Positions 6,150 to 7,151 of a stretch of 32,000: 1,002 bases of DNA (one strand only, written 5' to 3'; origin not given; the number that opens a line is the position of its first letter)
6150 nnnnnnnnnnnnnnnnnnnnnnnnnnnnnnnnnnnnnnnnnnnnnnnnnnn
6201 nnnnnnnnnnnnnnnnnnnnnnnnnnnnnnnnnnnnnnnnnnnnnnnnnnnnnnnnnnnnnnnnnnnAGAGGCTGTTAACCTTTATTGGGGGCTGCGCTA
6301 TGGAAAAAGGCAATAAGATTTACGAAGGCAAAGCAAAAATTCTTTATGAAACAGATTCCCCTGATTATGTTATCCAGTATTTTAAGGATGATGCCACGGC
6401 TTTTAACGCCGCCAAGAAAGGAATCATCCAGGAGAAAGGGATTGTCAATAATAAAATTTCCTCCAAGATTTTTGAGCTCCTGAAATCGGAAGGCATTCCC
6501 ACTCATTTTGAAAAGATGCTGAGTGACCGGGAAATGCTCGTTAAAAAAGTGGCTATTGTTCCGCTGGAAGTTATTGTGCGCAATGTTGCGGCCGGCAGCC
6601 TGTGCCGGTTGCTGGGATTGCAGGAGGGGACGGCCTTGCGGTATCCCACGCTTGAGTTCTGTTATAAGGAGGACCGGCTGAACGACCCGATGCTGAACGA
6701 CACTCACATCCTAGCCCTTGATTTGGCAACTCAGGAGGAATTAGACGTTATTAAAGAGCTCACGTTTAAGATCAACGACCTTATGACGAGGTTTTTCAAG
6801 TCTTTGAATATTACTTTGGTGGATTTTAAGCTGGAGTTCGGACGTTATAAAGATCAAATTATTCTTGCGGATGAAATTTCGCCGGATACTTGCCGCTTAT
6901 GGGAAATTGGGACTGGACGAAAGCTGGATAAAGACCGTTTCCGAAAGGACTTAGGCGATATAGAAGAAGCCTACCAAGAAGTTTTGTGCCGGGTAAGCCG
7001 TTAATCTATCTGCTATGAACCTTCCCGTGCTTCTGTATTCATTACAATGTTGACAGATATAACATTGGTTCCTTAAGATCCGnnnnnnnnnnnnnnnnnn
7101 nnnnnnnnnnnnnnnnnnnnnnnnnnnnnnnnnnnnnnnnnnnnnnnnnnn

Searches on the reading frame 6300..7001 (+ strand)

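Call 10: search_protein_families(library=pfam, proteins=[window:6300-7001:+], max_evalue=0.01)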
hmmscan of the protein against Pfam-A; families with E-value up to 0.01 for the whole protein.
window:6300-7001:+ (234 aa): 1 family
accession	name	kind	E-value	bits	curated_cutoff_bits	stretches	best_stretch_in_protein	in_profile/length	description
PF01259.24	SAICAR_synt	-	1.9e-87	293.3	20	1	6-230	1-231/233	SAICAR synthetase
